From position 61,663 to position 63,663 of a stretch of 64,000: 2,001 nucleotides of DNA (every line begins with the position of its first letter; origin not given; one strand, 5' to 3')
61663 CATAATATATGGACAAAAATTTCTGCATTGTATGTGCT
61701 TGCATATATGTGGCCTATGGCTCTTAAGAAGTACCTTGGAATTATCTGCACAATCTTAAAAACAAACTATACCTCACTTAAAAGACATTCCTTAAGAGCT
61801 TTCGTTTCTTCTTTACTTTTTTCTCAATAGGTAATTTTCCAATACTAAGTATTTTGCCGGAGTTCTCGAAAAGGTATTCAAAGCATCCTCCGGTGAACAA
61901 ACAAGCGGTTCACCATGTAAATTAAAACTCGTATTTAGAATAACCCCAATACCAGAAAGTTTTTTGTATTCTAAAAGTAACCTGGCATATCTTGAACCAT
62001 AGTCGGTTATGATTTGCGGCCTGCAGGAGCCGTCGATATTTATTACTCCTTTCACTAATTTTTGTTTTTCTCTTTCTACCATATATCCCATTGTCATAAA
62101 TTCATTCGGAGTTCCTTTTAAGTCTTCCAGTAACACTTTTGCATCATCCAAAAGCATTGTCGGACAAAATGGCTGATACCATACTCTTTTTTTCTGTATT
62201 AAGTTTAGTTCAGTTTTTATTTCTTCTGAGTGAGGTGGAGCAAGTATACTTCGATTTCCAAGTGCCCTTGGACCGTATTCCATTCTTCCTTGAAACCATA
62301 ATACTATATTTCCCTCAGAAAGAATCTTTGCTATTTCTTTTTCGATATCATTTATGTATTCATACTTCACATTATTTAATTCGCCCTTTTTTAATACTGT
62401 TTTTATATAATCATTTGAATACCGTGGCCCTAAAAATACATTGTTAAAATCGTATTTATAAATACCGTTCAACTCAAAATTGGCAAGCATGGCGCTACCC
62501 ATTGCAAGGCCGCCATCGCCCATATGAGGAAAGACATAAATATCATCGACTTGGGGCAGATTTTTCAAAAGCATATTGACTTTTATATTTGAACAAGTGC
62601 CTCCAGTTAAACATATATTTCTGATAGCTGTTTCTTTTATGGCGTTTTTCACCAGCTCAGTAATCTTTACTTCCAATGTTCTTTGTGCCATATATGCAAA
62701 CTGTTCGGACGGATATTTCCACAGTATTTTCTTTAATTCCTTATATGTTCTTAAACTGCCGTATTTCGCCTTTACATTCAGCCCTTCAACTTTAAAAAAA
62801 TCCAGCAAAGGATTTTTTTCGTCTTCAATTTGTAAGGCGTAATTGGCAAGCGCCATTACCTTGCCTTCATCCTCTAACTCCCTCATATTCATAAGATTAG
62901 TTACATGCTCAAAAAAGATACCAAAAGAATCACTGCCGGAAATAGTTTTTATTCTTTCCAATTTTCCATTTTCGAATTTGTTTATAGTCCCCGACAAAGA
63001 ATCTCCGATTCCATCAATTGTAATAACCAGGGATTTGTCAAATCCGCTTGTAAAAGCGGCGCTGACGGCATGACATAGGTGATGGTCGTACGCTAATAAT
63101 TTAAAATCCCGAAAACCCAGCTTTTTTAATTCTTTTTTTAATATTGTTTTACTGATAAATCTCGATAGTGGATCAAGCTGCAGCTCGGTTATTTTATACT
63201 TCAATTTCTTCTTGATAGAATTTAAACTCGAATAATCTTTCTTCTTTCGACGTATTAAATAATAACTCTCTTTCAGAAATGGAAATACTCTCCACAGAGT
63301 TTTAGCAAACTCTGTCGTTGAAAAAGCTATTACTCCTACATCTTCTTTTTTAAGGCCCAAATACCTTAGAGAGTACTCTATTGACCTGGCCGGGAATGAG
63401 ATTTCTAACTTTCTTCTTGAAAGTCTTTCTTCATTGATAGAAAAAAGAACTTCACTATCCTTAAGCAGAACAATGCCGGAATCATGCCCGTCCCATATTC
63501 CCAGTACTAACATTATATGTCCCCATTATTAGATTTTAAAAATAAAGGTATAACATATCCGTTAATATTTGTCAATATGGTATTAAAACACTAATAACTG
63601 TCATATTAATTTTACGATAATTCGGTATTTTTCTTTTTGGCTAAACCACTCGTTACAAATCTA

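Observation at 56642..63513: AT-rich five-gene island next to the flagellin locus: carbamoyltransferase, GT-C, radical-SAM/SPASM, polyprenol-P-sugar-synthase-like GT2, GT-C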

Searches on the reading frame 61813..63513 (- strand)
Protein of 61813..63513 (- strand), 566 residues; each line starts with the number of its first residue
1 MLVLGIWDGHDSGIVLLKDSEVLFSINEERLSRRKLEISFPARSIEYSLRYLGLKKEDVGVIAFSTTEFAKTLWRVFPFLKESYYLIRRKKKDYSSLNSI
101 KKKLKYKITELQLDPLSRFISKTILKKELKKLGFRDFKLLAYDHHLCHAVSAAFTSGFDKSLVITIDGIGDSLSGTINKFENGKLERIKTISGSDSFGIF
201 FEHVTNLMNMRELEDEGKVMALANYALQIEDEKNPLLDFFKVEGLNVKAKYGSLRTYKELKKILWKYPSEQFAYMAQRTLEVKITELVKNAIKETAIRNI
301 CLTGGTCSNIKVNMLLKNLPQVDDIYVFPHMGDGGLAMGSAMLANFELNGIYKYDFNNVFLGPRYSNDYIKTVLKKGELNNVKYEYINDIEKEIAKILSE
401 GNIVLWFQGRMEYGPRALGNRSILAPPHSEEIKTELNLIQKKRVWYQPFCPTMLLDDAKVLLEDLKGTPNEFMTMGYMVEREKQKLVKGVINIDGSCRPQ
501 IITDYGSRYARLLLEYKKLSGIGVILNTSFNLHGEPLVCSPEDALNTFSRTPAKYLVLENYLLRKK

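Call 3: search_protein_families(library=pfam, proteins=[window:61813-63513:-], max_evalue=0.01)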
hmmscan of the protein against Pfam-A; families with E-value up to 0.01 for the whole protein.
window:61813-63513:- (566 aa): 3 families
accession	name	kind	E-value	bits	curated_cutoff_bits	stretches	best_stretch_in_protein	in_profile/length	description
PF16861.10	Carbam_trans_C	-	9.3e-53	178.7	27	1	395-565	1-170/170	Carbamoyltransferase C-terminus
PF02543.21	Carbam_trans_N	-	3.2e-37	129.2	24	1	4-342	3-346/346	Carbamoyltransferase N-terminus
PF22521.2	HypF_C_2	-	2.6e-05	24.6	27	1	194-339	93-240/241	Carbamoyltransferase, Kae1-like Domain, second subdomain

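Call 4: search_protein_families(library=ncbifam, proteins=[window:61813-63513:-], max_evalue=0.01)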
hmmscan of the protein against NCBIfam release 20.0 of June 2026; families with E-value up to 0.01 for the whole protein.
window:61813-63513:- (566 aa): 3 families
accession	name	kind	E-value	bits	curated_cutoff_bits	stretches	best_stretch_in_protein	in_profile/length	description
NF041651.1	nodul_NodU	equivalog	1.4e-40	139.6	1000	1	273-536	278-528/556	nodulation protein NodU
TIGR00143.1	hypF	equivalog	1.3e-07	30.2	466.1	1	194-343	590-739/741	carbamoyltransferase HypF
TIGR00329.1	gcp_kae1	subfamily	0.00032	20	207.8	1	254-324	216-286/305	tRNA (adenosine(37)-N6)-threonylcarbamoyltransferase complex transferase subunit TsaD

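Call 5: find_encoding_contigs(protein=window:61813-63513:-, flank=10000, max_places=6)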
Protein window:61813-63513:- (566 aa): 3 contigs read that carry it; 2 places shown.
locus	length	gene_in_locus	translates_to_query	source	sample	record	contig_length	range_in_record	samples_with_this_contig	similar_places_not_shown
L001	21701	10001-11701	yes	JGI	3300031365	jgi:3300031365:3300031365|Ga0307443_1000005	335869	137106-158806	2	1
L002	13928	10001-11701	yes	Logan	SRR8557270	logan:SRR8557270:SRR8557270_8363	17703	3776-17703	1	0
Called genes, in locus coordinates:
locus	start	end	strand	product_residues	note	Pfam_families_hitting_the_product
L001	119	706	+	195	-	PF00881:Nitroreductase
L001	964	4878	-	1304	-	PF01564:Spermine_synth, PF04205:FMN_bind, PF12801:Fer4_5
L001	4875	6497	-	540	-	PF01875:Memo, PF01871:AMMECR1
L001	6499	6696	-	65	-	-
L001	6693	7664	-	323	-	PF04055:Radical_SAM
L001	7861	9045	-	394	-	PF00331:Glyco_hydro_10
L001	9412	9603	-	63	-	-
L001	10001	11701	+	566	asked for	PF02543:Carbam_trans_N, PF16861:Carbam_trans_C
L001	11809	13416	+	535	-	PF13231:PMT_2 (weak)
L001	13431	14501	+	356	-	PF04055:Radical_SAM, PF13186:SPASM (faint)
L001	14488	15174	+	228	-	PF00535:Glycos_transf_2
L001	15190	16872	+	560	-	PF13231:PMT_2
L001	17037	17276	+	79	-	PF00665:rve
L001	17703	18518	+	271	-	PF00669:Flagellin_N, PF00700:Flagellin_C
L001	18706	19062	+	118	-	PF02561:FliS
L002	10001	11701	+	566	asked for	PF02543:Carbam_trans_N, PF16861:Carbam_trans_C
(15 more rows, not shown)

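Call 16: search_solved_structures(query=window:61813-63513:-, max_evalue=0.001)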
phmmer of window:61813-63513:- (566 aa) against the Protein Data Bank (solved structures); distinct sequences matched with E-value up to 0.001: 12.
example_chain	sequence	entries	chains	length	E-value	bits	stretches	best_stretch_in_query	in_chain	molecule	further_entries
3ven_A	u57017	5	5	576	5.2e-62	213.7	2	268-565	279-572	O-carbamoyltransferase TobZ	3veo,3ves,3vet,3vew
3ver_A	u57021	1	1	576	1.8e-61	211.9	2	268-565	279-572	O-carbamoyltransferase TobZ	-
3vf2_A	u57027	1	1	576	3.7e-61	210.9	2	268-565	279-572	O-carbamoyltransferase TobZ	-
3vf4_A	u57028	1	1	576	4.8e-61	210.5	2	268-565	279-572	O-carbamoyltransferase TobZ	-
3vez_A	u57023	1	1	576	1.2e-60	209.2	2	268-565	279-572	O-carbamoyltransferase TobZ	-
3vex_A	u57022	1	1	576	1.5e-60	208.9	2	268-565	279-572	O-carbamoyltransferase TobZ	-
7vyj_A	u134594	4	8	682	8.4e-57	196.5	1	98-566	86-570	GdmN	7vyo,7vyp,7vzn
7vx0_A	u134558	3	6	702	9.6e-57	196.3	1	98-566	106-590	GdmN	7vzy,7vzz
7vzq_A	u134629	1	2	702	1e-56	196.3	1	98-566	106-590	GdmN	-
7vzu_A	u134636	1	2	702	1e-56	196.2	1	100-566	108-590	GdmN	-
7xb6_A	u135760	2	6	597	5.3e-56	193.9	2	134-565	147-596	Carbamoyltransferase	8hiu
9s2t_A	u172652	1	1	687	1.1e-55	192.9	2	271-565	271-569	Decarbamoylnovobiocin carbamoyltransferase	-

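Call 77: search_solved_structures(query=window:61813-63513:-, max_evalue=1e-50, show_alignments=1)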
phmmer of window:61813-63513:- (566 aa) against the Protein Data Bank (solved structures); distinct sequences matched with E-value up to 1e-50: 12.
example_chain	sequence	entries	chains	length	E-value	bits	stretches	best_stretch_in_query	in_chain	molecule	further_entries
3ven_A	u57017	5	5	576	5.2e-62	213.7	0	268-565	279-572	O-carbamoyltransferase TobZ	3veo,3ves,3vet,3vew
3ver_A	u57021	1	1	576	1.8e-61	211.9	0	268-565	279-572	O-carbamoyltransferase TobZ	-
3vf2_A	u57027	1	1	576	3.7e-61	210.9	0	268-565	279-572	O-carbamoyltransferase TobZ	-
3vf4_A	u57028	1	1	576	4.8e-61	210.5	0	268-565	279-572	O-carbamoyltransferase TobZ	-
3vez_A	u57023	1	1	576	1.2e-60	209.2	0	268-565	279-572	O-carbamoyltransferase TobZ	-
3vex_A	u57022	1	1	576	1.5e-60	208.9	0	268-565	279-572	O-carbamoyltransferase TobZ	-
7vyj_A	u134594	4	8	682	8.4e-57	196.5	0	98-566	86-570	GdmN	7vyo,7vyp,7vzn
7vx0_A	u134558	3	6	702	9.6e-57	196.3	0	98-566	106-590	GdmN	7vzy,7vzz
7vzq_A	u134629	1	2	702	1e-56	196.3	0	98-566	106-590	GdmN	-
7vzu_A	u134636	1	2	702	1e-56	196.2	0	100-566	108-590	GdmN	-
7xb6_A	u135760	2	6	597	5.3e-56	193.9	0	134-565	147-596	Carbamoyltransferase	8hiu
9s2t_A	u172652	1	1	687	1.1e-55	192.9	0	271-565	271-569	Decarbamoylnovobiocin carbamoyltransferase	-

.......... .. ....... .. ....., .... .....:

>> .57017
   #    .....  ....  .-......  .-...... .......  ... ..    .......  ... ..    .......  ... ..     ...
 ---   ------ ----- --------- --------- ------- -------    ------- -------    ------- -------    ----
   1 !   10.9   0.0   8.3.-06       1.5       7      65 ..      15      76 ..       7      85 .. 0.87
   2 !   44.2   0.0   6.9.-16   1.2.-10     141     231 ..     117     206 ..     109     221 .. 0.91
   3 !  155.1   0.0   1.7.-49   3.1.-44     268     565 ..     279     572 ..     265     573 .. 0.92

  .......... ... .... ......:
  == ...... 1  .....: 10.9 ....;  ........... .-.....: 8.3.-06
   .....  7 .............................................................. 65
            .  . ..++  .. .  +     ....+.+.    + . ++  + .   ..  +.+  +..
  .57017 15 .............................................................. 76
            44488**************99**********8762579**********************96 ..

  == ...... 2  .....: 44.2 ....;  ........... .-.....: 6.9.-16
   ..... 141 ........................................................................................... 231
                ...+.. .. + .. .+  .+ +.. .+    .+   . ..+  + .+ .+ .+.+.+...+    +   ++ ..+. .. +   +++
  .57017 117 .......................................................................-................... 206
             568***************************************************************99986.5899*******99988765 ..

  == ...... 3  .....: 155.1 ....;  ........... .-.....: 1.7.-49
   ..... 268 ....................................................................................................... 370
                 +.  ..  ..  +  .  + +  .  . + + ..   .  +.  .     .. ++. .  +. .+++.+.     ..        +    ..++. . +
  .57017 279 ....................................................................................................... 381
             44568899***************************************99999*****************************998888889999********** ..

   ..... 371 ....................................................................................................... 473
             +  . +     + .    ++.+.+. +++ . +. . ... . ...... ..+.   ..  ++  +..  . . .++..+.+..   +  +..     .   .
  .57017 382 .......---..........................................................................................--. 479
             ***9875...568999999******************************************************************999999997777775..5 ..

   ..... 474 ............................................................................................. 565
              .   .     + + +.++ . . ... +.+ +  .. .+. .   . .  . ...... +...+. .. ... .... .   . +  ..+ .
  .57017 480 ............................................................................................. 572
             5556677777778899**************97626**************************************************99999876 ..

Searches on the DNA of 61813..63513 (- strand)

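Call 75: search_rna_families(source=L001, start=8500, end=18000, threshold=evalue, max_evalue=1)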
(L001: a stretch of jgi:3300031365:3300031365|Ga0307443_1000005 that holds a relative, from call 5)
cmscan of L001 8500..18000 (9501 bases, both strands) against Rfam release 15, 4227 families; matches with E-value up to 1: 0.
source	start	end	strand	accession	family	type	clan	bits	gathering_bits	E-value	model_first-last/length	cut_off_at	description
